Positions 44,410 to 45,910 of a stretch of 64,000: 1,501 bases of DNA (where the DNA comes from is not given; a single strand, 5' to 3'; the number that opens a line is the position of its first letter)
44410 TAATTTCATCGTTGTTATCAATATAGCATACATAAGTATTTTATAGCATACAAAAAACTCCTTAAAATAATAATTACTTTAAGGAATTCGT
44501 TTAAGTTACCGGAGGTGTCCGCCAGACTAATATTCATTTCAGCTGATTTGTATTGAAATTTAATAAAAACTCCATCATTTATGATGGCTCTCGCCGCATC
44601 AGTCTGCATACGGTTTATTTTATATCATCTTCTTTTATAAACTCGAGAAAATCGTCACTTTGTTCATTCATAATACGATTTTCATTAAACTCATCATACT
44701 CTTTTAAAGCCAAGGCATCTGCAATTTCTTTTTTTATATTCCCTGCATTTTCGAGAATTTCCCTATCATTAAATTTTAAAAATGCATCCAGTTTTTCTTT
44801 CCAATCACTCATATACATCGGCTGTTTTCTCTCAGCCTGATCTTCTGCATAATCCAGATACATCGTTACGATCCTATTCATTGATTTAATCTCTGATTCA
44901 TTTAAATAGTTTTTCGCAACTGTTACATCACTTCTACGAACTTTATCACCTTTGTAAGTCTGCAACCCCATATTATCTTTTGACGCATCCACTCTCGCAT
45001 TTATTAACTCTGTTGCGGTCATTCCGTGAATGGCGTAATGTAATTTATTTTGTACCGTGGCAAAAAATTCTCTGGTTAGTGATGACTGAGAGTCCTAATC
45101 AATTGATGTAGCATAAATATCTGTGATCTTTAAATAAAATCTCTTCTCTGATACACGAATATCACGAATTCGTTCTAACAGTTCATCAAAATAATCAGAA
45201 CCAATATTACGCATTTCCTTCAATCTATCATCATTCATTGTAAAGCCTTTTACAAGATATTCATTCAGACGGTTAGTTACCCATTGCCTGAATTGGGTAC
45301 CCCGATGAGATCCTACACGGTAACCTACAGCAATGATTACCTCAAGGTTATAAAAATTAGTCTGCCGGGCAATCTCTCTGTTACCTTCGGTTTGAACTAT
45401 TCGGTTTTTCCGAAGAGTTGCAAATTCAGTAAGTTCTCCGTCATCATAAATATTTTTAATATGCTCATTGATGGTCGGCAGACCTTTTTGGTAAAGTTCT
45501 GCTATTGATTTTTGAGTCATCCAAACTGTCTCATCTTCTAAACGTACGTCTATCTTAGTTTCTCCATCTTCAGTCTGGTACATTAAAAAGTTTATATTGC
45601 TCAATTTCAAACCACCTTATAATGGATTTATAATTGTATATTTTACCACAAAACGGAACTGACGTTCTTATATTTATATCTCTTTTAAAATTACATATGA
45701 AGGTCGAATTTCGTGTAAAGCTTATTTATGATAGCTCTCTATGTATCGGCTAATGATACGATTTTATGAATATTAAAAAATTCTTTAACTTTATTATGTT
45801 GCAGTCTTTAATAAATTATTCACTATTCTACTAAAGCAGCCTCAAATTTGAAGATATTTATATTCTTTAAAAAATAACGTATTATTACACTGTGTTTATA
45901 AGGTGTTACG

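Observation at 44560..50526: Recombinase-less composite island integrated at the 3' end of rlmH (orfX) in a non-Staphylococcus, roughly 50% GC genome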

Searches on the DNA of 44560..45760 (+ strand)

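Call 72: search_dna_similar(query=window:44560-45760:+, collection=plasmids, mode=distant, max_rows=8)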
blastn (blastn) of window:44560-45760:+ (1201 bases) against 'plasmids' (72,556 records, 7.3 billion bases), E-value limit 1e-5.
Records with a match: 3; places in all: 3; records where one place covers at least 80% of the query: 0.
Best place of each record, by identity: 60-80% 3.
By first word of the organism name: Monoglobus 1; Aliarcobacter 1; Phocaeicola 1.
By predicted mobility (MOB-suite, as given by PLSDB): non-mobilizable 3.
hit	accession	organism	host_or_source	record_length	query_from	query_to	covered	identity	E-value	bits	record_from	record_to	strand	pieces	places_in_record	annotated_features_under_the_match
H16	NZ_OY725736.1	Monoglobus pectinilyticus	-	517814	207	637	36%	65.1%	7e-16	93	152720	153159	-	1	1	virulence RhuM family protein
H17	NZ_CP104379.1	Aliarcobacter butzleri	poultry meat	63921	158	736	31%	71.4%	6e-23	181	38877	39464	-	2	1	virulence RhuM family protein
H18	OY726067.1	Phocaeicola massiliensis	-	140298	478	709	19%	67.4%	2e-9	73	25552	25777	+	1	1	none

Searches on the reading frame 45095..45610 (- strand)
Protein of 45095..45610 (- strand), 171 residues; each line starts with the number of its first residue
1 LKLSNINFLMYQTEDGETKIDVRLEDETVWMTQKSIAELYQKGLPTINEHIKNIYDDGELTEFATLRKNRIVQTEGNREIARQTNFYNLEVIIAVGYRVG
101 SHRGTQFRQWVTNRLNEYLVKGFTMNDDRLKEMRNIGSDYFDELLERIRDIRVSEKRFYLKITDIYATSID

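Call 5: search_protein_families(library=pfam, proteins=[window:45095-45610:-])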
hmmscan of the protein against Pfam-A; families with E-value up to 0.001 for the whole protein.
window:45095-45610:- (171 aa): 1 family
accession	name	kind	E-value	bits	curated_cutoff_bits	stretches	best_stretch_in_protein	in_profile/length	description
PF13310.11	Virulence_RhuM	-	2.3e-49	168.4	33.7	1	64-171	1-107/252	Virulence protein RhuM family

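Call 67: search_protein_families(library=ncbifam, proteins=[window:45095-45610:-], max_evalue=0.01)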
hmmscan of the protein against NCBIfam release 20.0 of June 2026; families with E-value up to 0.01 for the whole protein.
window:45095-45610:- (171 aa): 0 families

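Call 68: search_protein_families(library=padloc, proteins=[window:45095-45610:-], max_evalue=0.001)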
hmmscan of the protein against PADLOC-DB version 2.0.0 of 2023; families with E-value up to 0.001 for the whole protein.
window:45095-45610:- (171 aa): 40 families (the best 25 are shown)
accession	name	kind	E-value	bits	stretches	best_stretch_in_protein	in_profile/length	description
PDLC04853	PDC-S05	-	1.2e-78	262.7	1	1-171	1-169/336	-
PDLC04851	PDC-S05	-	2.5e-77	258.3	1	4-171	8-175/342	-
PDLC04876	PDC-S05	-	1.8e-76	253.8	1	4-169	6-171/174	-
PDLC04852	PDC-S05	-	3.3e-75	251.2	1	5-171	10-175/346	-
PDLC04870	PDC-S05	-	1.4e-74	248.1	1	4-171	7-171/214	-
PDLC04868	PDC-S05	-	3e-68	228.4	1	1-171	1-172/335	-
PDLC04871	PDC-S05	-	2.1e-67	226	1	5-168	130-293/468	-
PDLC04843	PDC-S05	-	7e-67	224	1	1-171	1-166/330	-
PDLC04872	PDC-S05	-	3.7e-53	177.4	1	5-135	4-134/152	-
PDLC04854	PDC-S05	-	4.7e-52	174.7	1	8-134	6-132/212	-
PDLC04964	PDC-S23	-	8.6e-52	174.4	1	7-135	5-133/331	-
PDLC04965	PDC-S23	-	1.4e-51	173.8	1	7-136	6-135/327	-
PDLC04864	PDC-S05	-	4.8e-48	161.8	1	62-171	3-110/277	-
PDLC04858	PDC-S05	-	6.2e-48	160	1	6-135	5-131/138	-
PDLC04879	PDC-S05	-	1.1e-44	151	1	7-135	6-132/285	-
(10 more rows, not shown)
